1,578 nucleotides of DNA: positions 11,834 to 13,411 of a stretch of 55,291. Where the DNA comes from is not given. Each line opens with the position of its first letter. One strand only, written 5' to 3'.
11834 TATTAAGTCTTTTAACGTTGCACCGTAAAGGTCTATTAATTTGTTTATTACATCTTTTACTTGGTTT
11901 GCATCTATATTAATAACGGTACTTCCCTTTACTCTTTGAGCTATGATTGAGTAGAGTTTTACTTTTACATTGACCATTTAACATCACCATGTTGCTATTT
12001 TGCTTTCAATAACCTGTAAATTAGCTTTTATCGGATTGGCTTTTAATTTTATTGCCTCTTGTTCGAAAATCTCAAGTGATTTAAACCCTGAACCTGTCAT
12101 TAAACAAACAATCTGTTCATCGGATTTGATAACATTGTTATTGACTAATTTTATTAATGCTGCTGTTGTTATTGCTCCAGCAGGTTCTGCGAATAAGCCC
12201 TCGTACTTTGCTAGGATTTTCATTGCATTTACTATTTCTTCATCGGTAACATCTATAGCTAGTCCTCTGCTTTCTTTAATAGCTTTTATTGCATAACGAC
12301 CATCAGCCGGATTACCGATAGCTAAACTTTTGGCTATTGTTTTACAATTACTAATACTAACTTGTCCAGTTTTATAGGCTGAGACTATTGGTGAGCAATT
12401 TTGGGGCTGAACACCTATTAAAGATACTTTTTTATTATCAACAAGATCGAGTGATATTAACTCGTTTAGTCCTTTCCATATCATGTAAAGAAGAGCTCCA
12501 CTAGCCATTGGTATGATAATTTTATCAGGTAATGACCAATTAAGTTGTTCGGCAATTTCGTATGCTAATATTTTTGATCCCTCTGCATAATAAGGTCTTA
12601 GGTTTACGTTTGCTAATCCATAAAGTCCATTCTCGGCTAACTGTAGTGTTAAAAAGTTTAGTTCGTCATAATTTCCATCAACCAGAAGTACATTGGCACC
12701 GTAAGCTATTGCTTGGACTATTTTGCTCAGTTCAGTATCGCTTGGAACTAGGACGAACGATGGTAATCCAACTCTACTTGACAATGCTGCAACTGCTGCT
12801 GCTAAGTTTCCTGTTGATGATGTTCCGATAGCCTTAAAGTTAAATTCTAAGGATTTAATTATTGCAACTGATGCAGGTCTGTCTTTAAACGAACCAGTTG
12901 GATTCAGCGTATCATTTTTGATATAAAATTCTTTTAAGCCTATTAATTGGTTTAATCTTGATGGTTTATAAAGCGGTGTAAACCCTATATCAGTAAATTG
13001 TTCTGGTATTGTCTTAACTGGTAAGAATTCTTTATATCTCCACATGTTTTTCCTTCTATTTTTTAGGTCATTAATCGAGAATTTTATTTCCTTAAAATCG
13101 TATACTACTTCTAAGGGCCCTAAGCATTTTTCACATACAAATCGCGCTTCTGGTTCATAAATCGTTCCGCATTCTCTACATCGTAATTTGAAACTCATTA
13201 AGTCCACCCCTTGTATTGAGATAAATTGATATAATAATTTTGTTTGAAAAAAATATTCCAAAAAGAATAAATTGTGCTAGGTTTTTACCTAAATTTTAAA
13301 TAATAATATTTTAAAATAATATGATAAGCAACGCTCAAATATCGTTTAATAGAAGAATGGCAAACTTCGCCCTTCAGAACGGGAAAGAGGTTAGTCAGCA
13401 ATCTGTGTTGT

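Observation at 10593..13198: ThrC-like PLP enzyme, GG-terminated ubiquitin-like protein and E1-like enzyme form one operon, suggesting a protein-thiocarboxylate sulfur-incorporation module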

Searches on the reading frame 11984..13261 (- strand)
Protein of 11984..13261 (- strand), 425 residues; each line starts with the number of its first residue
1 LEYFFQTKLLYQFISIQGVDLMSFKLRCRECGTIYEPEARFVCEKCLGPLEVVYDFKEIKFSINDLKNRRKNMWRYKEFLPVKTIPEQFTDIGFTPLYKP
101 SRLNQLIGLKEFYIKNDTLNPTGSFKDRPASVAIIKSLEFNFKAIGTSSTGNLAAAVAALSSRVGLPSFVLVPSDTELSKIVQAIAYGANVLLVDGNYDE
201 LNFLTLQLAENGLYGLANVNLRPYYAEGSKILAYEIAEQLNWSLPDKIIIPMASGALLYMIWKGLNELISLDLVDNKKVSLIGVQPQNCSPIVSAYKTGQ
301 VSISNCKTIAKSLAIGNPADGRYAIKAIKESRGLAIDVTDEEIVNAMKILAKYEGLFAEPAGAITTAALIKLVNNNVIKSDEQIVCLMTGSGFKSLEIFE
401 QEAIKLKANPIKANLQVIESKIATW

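Call 3: search_protein_families(library=pfam, proteins=[window:11984-13261:-], max_evalue=0.01)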
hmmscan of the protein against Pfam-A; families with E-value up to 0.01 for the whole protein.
window:11984-13261:- (425 aa): 2 families
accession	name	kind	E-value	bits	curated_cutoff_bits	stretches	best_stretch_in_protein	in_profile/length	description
PF00291.31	PALP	-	6.4e-67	226.4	35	1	91-390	4-295/295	Pyridoxal-phosphate dependent enzyme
PF05810.19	NinF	-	0.0017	18.6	27.5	1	27-51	1-25/25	NinF protein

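Call 4: search_protein_families(library=ncbifam, proteins=[window:11984-13261:-], max_evalue=0.01)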
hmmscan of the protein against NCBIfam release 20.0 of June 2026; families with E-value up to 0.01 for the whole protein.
window:11984-13261:- (425 aa): 42 families (the best 25 are shown)
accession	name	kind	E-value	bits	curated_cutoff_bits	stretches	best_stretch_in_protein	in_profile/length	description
NF006050.0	PRK08197.1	equivalog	1.3e-84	284.4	303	1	25-407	8-396/406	threonine synthase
TIGR00260.1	thrC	equivalog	2.5e-75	253.8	167.1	1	73-395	1-338/340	threonine synthase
NF004170.0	PRK05638.1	equivalog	7.1e-75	252.2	421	1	26-402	2-365/442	threonine synthase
NF005035.0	PRK06450.1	equivalog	3.1e-52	177.5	301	1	25-395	3-337/338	threonine synthase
NF006205.0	PRK08329.1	equivalog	8.1e-50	169.7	358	1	26-395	2-346/347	threonine synthase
NF004996.0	PRK06381.1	equivalog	5.1e-43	147.3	266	1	90-391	11-317/319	threonine synthase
TIGR01127.1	ilvA_1Cterm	equivalog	1.3e-31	109.9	378.75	1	95-390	1-283/380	threonine ammonia-lyase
TIGR03844.1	cysteate_syn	equivalog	2.3e-25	89.2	324.9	1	24-397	1-384/398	cysteate synthase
NF006390.0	PRK08639.1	equivalog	1.6e-22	80.1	421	1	94-393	25-315/418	threonine ammonia-lyase IlvA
NF006389.0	PRK08638.1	equivalog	3.5e-22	78.8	453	1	95-391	28-313/333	bifunctional threonine ammonia-lyase/L-serine ammonia-lyase TdcB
NF005292.0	PRK06815.1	equivalog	1.7e-21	76.6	371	1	92-376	19-294/320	threonine/serine dehydratase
NF006094.0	PRK08246.1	subfamily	4.3e-21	75.6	331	1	108-391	36-302/310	serine/threonine dehydratase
NF005600.0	PRK07334.1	equivalog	4.4e-21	74.9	496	1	94-373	28-295/408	threonine ammonia-lyase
NF005680.0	PRK07476.1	equivalog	5.4e-21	74.9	413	1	93-393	22-311/326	hydroxyectoine utilization dehydratase EutB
NF005454.0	PRK07048.1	equivalog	2.9e-19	69.4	452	1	95-375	26-296/324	threo-3-hydroxy-L-aspartate ammonia-lyase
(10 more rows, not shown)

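Call 7: search_solved_structures(query=window:11984-13198:-, max_evalue=1e-10)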
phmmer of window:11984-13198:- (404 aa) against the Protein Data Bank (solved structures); distinct sequences matched with E-value up to 1e-10: 23.
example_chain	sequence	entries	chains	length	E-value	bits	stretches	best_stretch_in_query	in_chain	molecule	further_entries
2zsj_A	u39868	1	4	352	6.8e-57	196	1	53-376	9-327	Threonine synthase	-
6cgq_A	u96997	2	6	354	3.7e-54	187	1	53-374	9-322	Threonine synthase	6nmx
2d1f_A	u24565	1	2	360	1.1e-48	169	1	55-377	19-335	Threonine synthase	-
1uim_A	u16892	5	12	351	1.7e-47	165.1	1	48-397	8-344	Threonine Synthase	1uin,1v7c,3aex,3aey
1e5x_A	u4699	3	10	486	1.6e-36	128.9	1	74-374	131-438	THREONINE SYNTHASE | THREONINE SYNTHASE 1, CHLOROPLASTIC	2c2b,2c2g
5cvc_A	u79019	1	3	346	2.2e-16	62.7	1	73-349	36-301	Serine racemase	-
2gn0_A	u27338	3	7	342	2.8e-15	59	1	90-367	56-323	Threonine dehydratase catabolic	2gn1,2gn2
1v71_A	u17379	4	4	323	4.2e-15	58.5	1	73-349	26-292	Hypothetical protein C320.14 in chromosome III | Uncharacterized protein C320.14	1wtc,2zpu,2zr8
6lut_A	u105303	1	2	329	1e-14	57.2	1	72-352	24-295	Probable serine racemase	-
1pwe_A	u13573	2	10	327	1.4e-14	56.8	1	74-348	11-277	L-serine dehydratase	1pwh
8zkv_A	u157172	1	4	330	1.8e-14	56.4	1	72-372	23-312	L-threonine dehydratase biosynthetic IlvA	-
43cq_A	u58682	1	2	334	2.5e-14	55.9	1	72-370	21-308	L-threonine dehydratase biosynthetic IlvA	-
1tdj_A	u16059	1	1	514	4.1e-14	55.2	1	73-370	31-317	BIOSYNTHETIC THREONINE DEAMINASE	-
9d2q_A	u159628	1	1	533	4.5e-14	55.1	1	73-370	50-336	L-threonine dehydratase biosynthetic IlvA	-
5x2l_A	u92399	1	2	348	3e-13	52.4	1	71-371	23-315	Serine racemase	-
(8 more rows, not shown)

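Call 16: find_homologous_proteins(query=window:11984-13198:-, max_evalue=1e-20)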
Query window:11984-13198:- (404 aa): 7983 proteins with E <= 1e-20 among 8000 candidates; the best 120 are listed.
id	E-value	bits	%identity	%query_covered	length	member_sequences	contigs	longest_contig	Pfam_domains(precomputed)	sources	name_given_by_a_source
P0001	3.6e-263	890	100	100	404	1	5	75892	PF00291.32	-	-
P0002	4.7e-240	814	89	100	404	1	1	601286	PF00291.32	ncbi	ncbi:MAG: threonine synthase [Thermoprotei archaeon]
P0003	6.7e-238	807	88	100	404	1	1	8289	PF00291.32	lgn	-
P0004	1.7e-220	749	82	99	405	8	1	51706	PF00291.32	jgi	-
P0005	2.4e-220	749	83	99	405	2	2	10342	PF00291.32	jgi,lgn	jgi:threonine synthase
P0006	2.0e-218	743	83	99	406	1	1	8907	PF00291.32,PF05810.20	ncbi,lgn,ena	-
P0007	1.7e-132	460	55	98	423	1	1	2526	PF00291.32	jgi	jgi:threonine synthase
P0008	2.3e-132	459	54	98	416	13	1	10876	PF00291.32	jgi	-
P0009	1.6e-131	457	83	63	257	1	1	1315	PF00291.32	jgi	jgi:threonine synthase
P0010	1.0e-129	451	54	93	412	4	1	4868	PF00291.32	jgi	jgi:threonine synthase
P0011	1.8e-129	450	52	94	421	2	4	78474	PF00291.32,PF05810.20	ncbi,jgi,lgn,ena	-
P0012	2.0e-129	450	54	93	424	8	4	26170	PF00291.32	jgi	jgi:threonine synthase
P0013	2.4e-129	449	54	94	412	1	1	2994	PF00291.32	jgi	-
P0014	3.4e-129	449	52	94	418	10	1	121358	PF00291.32,PF05810.20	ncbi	ncbi:MAG: threonine synthase [Thermoproteota archaeon]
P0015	6.8e-129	448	52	94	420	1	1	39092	PF00291.32,PF05810.20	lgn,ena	-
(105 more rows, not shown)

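Call 17: find_encoding_contigs(protein=P0001, flank=10000, max_places=6)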
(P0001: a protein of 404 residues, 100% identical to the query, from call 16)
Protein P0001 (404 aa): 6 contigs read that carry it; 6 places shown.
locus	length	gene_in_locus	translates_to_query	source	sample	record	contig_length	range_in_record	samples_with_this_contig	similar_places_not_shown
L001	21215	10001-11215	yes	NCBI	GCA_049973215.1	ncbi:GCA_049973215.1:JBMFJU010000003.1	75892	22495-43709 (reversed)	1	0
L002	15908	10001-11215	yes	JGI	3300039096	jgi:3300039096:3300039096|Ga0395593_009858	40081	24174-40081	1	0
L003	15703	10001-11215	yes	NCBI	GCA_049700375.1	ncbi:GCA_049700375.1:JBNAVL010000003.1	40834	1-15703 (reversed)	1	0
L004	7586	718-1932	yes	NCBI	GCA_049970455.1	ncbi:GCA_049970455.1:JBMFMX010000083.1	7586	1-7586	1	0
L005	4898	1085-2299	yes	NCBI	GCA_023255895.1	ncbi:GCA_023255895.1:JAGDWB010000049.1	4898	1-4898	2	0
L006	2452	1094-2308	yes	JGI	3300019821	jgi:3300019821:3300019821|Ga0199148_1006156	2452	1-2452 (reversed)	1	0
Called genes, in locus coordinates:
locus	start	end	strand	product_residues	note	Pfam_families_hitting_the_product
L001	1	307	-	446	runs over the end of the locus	PF00206:Lyase_1, PF08328:ASL_C (weak), PF10397:ADSL_C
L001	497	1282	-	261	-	-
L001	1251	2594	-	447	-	PF18144:SMODS (weak), PF01909:NTP_transf_2, PF09249:tRNA_NucTransf2, PF21133:CAA_C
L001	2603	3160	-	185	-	PF02834:LigT_PEase, PF10469:AKAP7_NLS, PF09749:HVSL (weak), PF13563:2_5_RNA_ligase2, PF02834:LigT_PEase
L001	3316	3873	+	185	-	PF13238:AAA_18, PF13207:AAA_17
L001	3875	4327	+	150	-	PF01877:RNA_binding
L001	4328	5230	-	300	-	PF23023:Anti-Pycsar_Apyc1, PF00753:Lactamase_B, PF12706:Lactamase_B_2 (weak)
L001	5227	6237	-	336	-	PF09445:Methyltransf_15 (faint), PF01555:N6_N4_Mtase (weak), PF01170:UPF0020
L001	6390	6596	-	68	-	-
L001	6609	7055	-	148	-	PF01294:Ribosomal_L13e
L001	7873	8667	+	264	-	PF03807:F420_oxidored, PF14748:P5CR_dimer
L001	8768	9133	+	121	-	PF14542:Acetyltransf_CG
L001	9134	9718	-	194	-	PF12844:HTH_19, PF13560:HTH_31, PF15731:MqsA_antitoxin (weak), PF01381:HTH_3, PF00571:CBS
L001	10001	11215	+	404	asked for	PF00291:PALP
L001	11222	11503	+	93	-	PF02597:ThiS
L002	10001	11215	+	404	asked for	PF00291:PALP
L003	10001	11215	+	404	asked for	PF00291:PALP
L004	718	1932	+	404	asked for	PF00291:PALP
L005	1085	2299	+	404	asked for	PF00291:PALP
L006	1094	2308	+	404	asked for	PF00291:PALP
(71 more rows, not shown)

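Call 23: find_related_loci(query=A1, collection=genome_contigs, flank=6000)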
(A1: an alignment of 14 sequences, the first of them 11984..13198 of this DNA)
Query A1 (404 aa) in genome_contigs; peptide patterns used: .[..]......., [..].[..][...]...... (x = any residue, [..] = any of these).
600 stretches matched a pattern (row limit reached: there are more); 598 encode a relative of the query (tblastn E <= 1e-3); the best 80 are kept; 80 distinct loci.
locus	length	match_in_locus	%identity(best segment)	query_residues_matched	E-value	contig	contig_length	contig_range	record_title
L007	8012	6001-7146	52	5-382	7e-131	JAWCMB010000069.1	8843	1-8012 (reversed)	MAG: Thermoproteota archaeon isolate JZ-2_201705_bins_26 JZ-2_201705_bins_26_scaffold_69, whole genome shotgun sequence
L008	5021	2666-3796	51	5-377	8e-125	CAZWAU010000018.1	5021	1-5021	MAG TPA_asm: uncultured Nitrososphaerota archaeon isolate SRP231805_co4_130 genome assembly, contig: k141_287722, whole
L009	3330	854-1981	51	5-376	3e-126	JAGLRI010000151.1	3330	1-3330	MAG: Candidatus Bathyarchaeota archaeon isolate RS_9_1 ROV157_9.bin.1.fa_151, whole genome shotgun sequence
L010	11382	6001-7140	49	5-379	2e-120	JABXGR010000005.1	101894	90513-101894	MAG: Candidatus Nitrosocaldus schleperae isolate JZ-1.bins.77 NODE_5_length_101894_cov_5.56714, whole genome shotgun seq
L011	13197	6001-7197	47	5-401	3e-116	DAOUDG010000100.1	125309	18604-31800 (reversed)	MAG TPA_asm: Anaerolineae bacterium isolate M11_14 k145_411784, whole genome shotgun sequence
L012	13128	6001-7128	47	5-376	2e-115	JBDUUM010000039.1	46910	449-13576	MAG: Nitrososphaera sp. isolate NZ_1224 k127_7432043, whole genome shotgun sequence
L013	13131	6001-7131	48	5-376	2e-115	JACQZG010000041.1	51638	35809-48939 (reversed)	MAG: Nitrospirae bacterium isolate NC_groundwater_1561_Pr4_S-0.65um_47_11 SR1-18-Sp65_coassembly_scaffold_330012, whole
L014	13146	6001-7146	50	5-381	5e-115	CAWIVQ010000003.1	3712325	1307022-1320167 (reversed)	MAG: uncultured Actinomycetes bacterium isolate MFD01872.bin.2.197 genome assembly, contig: contig_54823, whole genome s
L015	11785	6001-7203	47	1-395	8e-115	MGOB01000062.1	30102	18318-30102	MAG: Chloroflexi bacterium RBG_16_68_14 RBG_16_scaffold_3809, whole genome shotgun sequence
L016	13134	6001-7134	47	5-376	1e-114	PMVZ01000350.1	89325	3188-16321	MAG: Acidimicrobiaceae bacterium isolate bog_528 73.20110700_S2D.47_contig_5063, whole genome shotgun sequence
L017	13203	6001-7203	44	5-404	6e-114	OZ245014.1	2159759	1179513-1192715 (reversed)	MAG: Nitrosarchaeum sp. isolate 6c44fd2d-09a9-4874-8e7b-1c6d34cb83b8 genome assembly, chromosome: 1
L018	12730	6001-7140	48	5-384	4e-114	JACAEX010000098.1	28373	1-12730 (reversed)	MAG: Syntrophaceae bacterium isolate L.E.D.62 k119_1478426, whole genome shotgun sequence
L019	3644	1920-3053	48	4-376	1e-115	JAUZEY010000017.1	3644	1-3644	MAG: Actinomycetota bacterium isolate BP_133 scaffold_487950, whole genome shotgun sequence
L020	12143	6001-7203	48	5-402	3e-113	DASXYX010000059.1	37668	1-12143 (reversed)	MAG TPA_asm: Verrucomicrobiia bacterium isolate SMAG_U4836 k141_4042287, whole genome shotgun sequence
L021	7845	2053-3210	47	1-379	1e-113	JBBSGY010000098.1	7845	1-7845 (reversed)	MAG: Acidimicrobiales bacterium isolate LS2_sbin.53 LS2_sbin.53_K_1172606_L_7845_cov_8.0000, whole genome shotgun sequen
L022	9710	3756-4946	46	5-398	2e-113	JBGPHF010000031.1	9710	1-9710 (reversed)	MAG: Nitrospirota bacterium isolate OBJ_0618_7090110_365 k141_438661_length_9710_cov_35.2591, whole genome shotgun seque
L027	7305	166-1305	47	5-379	2e-112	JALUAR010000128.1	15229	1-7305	MAG: Thermodesulfovibrio sp. isolate S141_metabat2_scaf2bin.236 S141_NODE_3364_length_15229_cov_1.837174, whole genome s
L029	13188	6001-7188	44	5-395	6e-112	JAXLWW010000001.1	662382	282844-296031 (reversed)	MAG: Dehalococcoidia bacterium isolate STL-CHL33 C3.105.fa-1, whole genome shotgun sequence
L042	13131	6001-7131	48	5-376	4e-111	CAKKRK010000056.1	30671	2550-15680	Nitrospiraceae bacterium isolate Hainich-H41-bin216-1 genome assembly, contig: H41-bin216_1_Hain_H41_02um_R2_850_length_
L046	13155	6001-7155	48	5-384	6e-111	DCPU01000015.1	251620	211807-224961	MAG TPA_asm: Mariprofundus sp. UBA1536 UBA1536_contig_266, whole genome shotgun sequence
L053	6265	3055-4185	47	5-376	2e-110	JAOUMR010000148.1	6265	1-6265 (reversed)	MAG: Nitrospira sp. isolate 8_1_July_SF_Bin45 8_1_July_SF_Bin45_scaffold_6598_c1, whole genome shotgun sequence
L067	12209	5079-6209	46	5-376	2e-109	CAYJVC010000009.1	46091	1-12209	MAG TPA_asm: uncultured Planctomycetia bacterium isolate ERP125453_co1_451 genome assembly, contig: NODE_565_length_4609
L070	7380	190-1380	45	5-398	3e-109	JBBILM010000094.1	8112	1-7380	MAG: Nitrospirota bacterium isolate EPF170215_bin_209 NODE_7320_length_8112_cov_9.708576, whole genome shotgun sequence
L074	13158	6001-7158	48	1-379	4e-109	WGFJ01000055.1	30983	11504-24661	MAG: Deltaproteobacteria bacterium isolate S146_80 k151_273020, whole genome shotgun sequence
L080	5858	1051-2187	47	5-379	4e-109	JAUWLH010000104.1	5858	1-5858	MAG: Candidatus Bathyarchaeota archaeon isolate CSMAG_2367 CSMAG_2367_k141_999268_length_5858_cov_8.0000, whole genome s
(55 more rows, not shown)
